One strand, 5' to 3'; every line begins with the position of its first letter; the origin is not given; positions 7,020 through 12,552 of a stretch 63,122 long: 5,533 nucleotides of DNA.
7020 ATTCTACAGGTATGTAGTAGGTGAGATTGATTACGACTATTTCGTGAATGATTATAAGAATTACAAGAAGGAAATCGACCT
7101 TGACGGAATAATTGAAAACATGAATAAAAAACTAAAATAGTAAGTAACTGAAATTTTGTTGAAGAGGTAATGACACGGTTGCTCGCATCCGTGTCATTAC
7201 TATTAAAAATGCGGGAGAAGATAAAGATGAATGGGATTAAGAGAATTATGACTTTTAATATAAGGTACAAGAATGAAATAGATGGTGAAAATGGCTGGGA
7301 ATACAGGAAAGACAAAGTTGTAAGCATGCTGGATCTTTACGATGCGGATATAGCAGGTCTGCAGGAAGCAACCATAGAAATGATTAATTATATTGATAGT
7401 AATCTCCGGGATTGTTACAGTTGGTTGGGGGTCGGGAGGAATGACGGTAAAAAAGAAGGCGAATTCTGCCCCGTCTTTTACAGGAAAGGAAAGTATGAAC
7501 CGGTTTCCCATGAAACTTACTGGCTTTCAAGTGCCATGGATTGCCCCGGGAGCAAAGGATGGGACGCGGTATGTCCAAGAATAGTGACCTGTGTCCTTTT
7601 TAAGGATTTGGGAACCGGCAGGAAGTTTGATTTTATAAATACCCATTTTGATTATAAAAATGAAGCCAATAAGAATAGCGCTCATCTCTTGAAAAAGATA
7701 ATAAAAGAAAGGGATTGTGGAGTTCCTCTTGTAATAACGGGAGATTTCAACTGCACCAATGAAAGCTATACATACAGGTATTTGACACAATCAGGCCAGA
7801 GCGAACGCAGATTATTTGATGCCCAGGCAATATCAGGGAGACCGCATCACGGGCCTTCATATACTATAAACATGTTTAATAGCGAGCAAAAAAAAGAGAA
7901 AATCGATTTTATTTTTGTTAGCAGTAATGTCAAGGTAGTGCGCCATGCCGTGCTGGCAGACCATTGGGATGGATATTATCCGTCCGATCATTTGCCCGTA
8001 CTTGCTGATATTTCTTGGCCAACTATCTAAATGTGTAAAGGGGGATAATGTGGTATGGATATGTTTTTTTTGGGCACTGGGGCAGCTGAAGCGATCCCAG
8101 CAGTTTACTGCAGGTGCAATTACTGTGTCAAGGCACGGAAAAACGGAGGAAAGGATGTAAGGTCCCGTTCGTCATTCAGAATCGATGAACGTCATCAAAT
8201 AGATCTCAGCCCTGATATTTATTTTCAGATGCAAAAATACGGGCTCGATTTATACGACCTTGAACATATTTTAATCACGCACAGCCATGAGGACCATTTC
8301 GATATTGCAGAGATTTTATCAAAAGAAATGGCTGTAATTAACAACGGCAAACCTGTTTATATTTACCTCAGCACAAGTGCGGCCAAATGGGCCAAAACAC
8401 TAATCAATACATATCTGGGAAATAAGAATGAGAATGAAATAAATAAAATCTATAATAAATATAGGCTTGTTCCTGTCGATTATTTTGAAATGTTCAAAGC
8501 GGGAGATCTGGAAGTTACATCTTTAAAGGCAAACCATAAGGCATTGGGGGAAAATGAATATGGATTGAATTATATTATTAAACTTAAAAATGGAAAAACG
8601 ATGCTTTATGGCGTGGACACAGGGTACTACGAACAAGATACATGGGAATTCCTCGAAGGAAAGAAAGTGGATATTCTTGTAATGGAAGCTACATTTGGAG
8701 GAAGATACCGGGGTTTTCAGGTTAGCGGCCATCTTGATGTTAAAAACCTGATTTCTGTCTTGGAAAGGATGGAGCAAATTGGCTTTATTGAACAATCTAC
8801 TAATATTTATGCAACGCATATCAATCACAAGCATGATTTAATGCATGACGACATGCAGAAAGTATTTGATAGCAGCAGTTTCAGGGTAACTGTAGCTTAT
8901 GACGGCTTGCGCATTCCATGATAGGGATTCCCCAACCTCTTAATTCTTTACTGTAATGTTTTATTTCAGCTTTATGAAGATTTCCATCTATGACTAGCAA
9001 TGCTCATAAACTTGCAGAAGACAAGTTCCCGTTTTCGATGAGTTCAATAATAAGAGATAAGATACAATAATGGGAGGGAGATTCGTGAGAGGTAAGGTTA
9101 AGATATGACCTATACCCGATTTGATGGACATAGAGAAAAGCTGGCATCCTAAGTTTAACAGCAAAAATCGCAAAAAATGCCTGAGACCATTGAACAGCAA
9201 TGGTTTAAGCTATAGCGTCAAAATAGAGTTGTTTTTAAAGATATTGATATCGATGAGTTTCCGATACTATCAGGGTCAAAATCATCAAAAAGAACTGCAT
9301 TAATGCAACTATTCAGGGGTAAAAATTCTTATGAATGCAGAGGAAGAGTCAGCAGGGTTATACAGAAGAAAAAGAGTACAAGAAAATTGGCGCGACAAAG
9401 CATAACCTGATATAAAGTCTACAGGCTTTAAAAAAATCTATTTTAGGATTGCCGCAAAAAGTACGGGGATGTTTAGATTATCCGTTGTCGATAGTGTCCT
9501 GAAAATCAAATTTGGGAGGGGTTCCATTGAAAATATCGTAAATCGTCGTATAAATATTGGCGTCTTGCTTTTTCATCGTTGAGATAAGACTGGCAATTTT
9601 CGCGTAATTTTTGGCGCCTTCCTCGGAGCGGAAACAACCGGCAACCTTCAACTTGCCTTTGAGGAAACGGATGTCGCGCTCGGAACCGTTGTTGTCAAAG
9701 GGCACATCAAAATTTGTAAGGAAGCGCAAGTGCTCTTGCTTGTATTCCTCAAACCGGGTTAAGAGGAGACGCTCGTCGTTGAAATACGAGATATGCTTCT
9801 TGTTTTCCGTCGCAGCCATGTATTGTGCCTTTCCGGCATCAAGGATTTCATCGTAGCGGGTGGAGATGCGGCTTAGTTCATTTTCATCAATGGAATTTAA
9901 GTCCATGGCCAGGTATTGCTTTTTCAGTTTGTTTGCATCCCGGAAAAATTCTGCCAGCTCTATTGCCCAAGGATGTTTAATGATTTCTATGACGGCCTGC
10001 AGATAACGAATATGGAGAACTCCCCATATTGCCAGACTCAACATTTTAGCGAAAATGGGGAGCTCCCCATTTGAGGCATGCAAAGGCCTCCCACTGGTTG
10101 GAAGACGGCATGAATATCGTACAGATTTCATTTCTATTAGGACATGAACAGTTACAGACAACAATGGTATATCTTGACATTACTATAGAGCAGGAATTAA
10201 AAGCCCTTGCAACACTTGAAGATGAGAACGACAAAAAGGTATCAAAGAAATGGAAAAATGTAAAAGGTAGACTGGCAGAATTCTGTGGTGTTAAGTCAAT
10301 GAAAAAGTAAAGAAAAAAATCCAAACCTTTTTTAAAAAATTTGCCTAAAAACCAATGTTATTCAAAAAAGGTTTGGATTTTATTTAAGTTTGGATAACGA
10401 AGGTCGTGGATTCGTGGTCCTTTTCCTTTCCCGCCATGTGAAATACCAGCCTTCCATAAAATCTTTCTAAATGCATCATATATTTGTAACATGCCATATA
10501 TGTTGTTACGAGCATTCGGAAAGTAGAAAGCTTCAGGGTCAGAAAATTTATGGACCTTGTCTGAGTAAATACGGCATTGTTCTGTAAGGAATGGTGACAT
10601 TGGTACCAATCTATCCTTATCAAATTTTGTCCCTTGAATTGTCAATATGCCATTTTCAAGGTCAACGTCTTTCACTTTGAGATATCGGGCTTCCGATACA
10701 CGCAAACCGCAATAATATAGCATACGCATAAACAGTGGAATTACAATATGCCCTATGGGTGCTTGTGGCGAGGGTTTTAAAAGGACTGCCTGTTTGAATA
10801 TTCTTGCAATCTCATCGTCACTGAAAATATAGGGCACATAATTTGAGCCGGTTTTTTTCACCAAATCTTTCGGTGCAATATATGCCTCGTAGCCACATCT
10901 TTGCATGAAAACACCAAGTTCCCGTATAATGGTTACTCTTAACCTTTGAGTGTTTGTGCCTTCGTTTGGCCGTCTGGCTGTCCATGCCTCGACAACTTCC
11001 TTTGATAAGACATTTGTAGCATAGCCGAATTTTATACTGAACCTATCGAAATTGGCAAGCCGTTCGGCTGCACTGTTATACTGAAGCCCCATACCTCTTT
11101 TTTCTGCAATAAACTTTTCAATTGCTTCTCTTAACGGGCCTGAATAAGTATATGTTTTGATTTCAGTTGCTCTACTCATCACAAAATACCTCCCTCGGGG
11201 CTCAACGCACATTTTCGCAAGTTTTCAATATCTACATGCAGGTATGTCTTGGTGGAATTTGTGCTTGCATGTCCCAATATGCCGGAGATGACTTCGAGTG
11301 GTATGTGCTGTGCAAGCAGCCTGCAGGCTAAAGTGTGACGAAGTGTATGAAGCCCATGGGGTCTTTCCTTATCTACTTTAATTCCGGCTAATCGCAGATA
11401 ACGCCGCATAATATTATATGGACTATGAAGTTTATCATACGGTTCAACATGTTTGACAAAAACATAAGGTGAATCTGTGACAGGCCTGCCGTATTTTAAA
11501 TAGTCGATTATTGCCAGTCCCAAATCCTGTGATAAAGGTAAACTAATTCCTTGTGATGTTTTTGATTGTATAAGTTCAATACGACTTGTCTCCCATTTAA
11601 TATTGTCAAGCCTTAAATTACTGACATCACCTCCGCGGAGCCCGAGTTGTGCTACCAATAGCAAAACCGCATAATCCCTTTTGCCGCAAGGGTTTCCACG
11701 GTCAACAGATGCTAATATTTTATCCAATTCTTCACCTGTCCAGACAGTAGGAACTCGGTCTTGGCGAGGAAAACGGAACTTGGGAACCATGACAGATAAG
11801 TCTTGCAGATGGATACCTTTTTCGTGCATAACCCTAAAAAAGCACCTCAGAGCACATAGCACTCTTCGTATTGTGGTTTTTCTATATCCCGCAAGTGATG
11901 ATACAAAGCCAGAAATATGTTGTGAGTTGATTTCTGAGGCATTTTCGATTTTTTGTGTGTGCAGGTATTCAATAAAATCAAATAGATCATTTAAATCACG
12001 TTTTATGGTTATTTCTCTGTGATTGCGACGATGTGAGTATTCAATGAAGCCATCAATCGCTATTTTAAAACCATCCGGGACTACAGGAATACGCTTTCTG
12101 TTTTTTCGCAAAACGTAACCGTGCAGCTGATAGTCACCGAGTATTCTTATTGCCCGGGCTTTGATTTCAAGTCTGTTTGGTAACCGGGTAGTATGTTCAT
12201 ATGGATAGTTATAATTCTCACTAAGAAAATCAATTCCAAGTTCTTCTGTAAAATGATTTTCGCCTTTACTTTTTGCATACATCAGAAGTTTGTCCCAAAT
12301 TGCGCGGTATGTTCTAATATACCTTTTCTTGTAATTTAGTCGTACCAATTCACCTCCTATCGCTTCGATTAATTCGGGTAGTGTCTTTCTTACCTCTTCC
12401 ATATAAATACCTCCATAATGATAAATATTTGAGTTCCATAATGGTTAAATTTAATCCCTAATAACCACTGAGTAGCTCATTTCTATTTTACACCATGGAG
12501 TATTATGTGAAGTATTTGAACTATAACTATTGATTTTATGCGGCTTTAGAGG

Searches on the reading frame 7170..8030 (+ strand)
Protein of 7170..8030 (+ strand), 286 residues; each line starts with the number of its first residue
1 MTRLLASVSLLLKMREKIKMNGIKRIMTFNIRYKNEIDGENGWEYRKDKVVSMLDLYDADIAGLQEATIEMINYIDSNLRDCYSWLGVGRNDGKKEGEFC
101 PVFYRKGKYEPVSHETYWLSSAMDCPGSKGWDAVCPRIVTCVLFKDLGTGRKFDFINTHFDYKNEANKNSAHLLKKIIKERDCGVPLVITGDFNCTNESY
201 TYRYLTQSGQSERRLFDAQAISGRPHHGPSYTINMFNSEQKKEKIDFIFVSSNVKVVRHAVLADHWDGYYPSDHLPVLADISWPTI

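Call 67: search_protein_families(library=pfam, proteins=[window:7170-8030:+], max_evalue=0.0001)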
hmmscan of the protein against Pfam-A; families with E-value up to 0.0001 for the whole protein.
window:7170-8030:+ (286 aa): 2 families
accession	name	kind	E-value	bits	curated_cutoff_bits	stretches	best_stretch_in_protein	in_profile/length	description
PF03372.29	Exo_endo_phos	-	4.1e-15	56.6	24.5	1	27-274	1-225/225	Endonuclease/Exonuclease/phosphatase family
PF14529.12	Exo_endo_phos_2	-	2.1e-07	31.2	27.4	1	164-277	12-116/117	Endonuclease-reverse transcriptase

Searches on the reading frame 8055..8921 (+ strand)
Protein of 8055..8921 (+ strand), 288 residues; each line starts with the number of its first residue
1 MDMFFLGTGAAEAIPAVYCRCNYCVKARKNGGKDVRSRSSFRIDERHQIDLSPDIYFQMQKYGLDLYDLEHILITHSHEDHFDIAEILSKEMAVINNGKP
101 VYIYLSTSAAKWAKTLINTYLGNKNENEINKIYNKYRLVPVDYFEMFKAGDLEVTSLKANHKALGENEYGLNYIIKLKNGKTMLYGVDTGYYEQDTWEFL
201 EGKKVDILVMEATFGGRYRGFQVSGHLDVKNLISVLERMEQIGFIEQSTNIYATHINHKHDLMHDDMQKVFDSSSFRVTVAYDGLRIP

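Call 67: search_protein_families(library=pfam, proteins=[window:8055-8921:+], max_evalue=0.0001)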
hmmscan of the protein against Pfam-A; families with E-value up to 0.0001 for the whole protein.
window:8055-8921:+ (288 aa): 2 families
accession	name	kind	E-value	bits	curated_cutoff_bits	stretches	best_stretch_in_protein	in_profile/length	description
PF12706.13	Lactamase_B_2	-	6.9e-14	52.3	27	1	49-240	5-191/200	Beta-lactamase superfamily domain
PF13483.12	Lactamase_B_3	-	3.4e-05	24.3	24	1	39-210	8-131/160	Beta-lactamase superfamily domain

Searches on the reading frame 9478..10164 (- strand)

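Call 80: search_protein_families(library=pfam, proteins=[window:9478-10164:-], max_evalue=0.01)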
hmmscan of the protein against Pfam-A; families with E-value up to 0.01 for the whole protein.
window:9478-10164:- (228 aa): 1 family
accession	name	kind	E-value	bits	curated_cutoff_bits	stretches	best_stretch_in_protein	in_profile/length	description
PF03050.20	DDE_Tnp_IS66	-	1.3e-09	38.3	23.1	1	71-185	177-283/284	Transposase IS66 family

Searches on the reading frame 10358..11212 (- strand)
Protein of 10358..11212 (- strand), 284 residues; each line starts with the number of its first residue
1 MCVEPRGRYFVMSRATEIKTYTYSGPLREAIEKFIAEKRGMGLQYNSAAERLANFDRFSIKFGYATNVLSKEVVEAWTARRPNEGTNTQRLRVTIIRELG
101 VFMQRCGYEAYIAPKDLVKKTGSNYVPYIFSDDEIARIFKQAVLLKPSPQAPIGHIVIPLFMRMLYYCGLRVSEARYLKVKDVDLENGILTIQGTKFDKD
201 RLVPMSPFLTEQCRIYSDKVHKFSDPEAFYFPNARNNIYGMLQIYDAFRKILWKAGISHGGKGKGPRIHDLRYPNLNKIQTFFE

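Call 67: search_protein_families(library=pfam, proteins=[window:10358-11212:-], max_evalue=0.0001)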
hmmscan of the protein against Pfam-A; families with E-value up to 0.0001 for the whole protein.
window:10358-11212:- (284 aa): 1 family
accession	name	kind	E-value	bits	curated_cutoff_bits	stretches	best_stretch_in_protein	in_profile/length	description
PF00589.27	Phage_integrase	-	1.6e-15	57.8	27.1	1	158-272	24-133/172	Phage integrase family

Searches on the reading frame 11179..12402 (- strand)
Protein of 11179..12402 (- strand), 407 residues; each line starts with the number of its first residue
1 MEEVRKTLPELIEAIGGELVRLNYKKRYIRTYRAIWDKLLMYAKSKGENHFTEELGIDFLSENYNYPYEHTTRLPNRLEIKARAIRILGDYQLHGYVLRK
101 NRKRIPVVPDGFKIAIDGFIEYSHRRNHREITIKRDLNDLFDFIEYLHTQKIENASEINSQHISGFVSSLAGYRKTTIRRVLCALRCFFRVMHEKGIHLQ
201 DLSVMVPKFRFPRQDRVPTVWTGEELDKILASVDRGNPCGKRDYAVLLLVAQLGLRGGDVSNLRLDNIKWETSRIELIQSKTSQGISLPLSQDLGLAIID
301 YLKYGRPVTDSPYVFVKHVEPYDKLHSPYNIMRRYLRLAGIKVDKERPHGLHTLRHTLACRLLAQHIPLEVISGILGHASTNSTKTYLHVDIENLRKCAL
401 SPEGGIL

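Call 80: search_protein_families(library=pfam, proteins=[window:11179-12402:-], max_evalue=0.01)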
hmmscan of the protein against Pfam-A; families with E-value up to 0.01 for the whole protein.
window:11179-12402:- (407 aa): 3 families
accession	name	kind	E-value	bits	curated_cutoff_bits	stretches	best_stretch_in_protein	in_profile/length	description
PF00589.27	Phage_integrase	-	9.8e-26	91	27.1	1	222-391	4-169/172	Phage integrase family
PF02899.23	Phage_int_SAM_1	-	3.2e-07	31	22.3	1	117-192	2-79/83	Phage integrase, N-terminal SAM-like domain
PF13495.12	Phage_int_SAM_4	-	3.1e-05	24.7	27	1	117-193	3-79/85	Phage integrase, N-terminal SAM-like domain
